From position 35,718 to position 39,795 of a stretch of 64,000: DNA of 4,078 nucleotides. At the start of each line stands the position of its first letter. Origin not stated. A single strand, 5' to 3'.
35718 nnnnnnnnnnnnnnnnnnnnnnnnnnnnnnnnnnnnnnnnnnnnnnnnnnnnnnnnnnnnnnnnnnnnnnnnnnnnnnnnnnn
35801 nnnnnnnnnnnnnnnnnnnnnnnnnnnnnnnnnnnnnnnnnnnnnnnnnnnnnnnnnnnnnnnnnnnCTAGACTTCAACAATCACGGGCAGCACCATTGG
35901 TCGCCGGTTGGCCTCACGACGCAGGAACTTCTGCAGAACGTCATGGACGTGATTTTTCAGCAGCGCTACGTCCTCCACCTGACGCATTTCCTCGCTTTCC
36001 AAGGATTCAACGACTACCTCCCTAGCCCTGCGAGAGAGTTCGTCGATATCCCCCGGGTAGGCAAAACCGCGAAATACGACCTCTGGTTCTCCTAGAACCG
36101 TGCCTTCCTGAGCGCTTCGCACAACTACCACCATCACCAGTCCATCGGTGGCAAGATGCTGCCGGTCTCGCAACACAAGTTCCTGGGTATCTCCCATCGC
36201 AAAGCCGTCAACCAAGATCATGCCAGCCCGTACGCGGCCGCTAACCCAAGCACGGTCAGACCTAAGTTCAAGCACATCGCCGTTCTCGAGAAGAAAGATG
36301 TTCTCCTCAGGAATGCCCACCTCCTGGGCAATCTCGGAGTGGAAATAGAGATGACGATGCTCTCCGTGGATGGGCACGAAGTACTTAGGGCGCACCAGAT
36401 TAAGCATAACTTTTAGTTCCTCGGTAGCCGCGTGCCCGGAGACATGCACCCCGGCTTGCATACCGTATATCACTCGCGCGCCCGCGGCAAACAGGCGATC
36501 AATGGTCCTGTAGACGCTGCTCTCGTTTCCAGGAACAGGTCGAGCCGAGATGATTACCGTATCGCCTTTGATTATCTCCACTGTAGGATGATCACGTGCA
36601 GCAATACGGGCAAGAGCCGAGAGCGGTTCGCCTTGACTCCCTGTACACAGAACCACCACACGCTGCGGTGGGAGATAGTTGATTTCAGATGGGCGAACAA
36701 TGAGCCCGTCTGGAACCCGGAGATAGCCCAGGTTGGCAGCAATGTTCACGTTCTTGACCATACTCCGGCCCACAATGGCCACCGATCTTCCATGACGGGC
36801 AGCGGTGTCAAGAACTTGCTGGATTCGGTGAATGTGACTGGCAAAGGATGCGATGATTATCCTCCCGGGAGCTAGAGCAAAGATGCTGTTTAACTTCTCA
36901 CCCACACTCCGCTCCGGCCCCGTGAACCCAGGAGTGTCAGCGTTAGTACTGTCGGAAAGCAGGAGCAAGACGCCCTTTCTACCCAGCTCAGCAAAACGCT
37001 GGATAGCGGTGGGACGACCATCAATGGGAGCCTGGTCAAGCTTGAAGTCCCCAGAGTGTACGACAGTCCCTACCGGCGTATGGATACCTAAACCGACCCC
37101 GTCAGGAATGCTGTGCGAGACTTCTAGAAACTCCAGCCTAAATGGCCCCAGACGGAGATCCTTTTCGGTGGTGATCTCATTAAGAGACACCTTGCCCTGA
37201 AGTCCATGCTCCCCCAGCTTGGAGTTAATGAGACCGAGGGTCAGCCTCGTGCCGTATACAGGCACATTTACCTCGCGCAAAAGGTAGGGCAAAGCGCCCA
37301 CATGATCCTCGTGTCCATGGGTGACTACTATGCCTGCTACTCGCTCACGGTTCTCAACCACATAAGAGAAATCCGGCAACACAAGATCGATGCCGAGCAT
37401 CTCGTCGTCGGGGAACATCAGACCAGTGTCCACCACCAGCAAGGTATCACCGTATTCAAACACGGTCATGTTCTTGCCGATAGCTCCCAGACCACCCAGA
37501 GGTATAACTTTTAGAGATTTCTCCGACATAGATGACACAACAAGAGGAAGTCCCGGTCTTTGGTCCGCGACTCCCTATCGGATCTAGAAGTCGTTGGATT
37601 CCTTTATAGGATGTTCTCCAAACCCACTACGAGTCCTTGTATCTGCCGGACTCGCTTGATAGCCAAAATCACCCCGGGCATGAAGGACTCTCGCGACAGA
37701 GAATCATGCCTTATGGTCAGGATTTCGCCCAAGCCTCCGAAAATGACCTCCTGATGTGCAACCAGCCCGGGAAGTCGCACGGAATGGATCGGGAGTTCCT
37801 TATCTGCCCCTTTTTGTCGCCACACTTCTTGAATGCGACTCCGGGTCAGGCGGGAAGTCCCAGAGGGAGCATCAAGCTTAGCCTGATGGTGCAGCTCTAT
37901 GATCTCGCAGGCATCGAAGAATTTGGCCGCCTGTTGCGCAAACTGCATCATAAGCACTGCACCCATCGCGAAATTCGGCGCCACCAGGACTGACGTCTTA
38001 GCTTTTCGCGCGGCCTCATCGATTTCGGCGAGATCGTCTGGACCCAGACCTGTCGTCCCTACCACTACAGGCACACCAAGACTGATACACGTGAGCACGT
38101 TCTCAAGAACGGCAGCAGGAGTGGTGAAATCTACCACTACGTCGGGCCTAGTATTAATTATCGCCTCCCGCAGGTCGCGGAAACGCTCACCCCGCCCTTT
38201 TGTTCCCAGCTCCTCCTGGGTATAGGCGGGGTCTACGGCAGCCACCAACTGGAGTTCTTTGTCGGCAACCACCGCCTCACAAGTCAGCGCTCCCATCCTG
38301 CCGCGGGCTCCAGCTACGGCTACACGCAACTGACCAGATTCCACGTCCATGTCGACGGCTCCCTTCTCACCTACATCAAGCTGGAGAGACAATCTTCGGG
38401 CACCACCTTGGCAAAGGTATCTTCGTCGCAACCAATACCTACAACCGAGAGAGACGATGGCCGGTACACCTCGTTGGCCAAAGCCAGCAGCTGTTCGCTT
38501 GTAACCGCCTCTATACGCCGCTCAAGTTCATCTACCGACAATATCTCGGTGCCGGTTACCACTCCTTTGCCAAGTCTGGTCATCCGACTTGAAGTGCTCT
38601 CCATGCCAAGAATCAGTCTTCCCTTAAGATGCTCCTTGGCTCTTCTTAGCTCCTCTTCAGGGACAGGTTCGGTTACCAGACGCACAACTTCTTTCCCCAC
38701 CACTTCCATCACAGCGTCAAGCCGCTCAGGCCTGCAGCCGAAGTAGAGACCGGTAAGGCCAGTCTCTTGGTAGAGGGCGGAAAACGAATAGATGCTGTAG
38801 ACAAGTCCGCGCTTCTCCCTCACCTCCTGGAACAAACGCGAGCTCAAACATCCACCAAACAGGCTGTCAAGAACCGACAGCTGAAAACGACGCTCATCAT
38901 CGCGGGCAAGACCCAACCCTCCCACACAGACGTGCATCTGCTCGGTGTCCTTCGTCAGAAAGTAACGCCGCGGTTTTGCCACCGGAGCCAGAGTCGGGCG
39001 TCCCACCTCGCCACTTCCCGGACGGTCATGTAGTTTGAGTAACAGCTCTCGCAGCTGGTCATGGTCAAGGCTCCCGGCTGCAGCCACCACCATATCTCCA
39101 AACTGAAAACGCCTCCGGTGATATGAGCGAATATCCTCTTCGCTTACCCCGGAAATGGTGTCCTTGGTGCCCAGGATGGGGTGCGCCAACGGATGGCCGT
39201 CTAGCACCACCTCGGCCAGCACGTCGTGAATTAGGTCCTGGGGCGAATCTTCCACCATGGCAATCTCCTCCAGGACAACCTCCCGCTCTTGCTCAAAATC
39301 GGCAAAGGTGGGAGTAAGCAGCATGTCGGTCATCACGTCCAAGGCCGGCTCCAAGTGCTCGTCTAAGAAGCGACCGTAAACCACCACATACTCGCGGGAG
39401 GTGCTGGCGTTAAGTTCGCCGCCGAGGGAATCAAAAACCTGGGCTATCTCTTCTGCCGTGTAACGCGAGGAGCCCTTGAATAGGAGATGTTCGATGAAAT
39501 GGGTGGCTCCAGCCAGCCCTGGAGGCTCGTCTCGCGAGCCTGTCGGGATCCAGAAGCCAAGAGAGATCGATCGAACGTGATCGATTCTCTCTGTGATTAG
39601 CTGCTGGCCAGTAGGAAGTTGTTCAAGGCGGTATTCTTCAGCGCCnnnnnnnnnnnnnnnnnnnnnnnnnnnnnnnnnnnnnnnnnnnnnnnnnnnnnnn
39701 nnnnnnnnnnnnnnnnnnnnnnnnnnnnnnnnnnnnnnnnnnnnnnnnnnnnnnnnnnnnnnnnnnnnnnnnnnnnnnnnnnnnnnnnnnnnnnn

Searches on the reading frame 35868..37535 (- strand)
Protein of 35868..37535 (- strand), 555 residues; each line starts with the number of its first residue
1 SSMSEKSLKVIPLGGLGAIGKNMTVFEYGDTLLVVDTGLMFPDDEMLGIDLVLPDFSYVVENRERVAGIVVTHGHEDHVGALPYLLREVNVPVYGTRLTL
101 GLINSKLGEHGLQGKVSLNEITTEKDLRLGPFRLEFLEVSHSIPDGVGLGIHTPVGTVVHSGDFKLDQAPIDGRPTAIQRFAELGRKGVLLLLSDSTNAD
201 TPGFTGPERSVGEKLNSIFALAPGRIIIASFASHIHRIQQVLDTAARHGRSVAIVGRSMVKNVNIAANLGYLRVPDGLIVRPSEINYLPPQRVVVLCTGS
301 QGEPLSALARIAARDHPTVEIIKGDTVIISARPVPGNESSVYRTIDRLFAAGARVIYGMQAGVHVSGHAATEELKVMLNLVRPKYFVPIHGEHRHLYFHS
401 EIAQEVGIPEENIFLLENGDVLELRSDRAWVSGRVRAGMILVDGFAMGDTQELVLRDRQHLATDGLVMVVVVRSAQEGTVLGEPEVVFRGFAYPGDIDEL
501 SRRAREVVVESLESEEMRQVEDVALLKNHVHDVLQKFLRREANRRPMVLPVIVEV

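Call 19: search_protein_families(library=pfam, proteins=[window:35868-37535:-], max_evalue=0.00001)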
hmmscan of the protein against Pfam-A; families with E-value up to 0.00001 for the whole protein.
window:35868-37535:- (555 aa): 5 families
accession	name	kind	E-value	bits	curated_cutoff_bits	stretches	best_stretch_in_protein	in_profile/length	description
PF22505.1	RNase_J_b_CASP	-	5e-50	168.9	27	1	224-348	2-126/126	Ribonuclease J, beta-CASP domain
PF17770.6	RNase_J_C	-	7.2e-25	88.4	23.8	1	454-555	1-102/102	Ribonuclease J C-terminal domain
PF00753.33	Lactamase_B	-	6.5e-15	56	22.7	1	20-175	5-161/196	Metallo-beta-lactamase superfamily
PF07521.17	RMMBL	-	3.6e-11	43.3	21.6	1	362-408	11-58/63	Zn-dependent metallo-hydrolase RNA specificity domain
PF12706.13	Lactamase_B_2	-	5.5e-10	39.6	27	1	61-166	26-145/200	Beta-lactamase superfamily domain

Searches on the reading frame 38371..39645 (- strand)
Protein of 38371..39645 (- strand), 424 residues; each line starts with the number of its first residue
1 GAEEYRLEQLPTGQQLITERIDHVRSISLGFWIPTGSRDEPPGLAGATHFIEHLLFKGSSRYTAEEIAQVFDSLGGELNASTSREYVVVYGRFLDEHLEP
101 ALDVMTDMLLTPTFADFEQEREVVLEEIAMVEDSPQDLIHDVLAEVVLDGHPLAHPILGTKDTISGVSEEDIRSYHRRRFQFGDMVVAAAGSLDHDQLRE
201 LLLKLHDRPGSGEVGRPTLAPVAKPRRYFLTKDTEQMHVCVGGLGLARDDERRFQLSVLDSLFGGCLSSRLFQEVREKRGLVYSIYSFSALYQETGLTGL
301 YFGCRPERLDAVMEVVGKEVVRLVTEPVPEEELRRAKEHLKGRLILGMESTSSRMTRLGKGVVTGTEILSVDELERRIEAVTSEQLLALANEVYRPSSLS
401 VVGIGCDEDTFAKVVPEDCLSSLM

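Call 19: search_protein_families(library=pfam, proteins=[window:38371-39645:-], max_evalue=0.00001)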
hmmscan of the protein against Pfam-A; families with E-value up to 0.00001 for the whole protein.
window:38371-39645:- (424 aa): 2 families
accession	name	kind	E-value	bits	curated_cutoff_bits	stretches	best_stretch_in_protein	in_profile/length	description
PF05193.26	Peptidase_M16_C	-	3.1e-39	135.2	23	1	167-339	2-180/181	Peptidase M16 inactive domain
PF00675.25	Peptidase_M16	-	1.5e-33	116.2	22.3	1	23-161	9-149/149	Insulinase (Peptidase family M16)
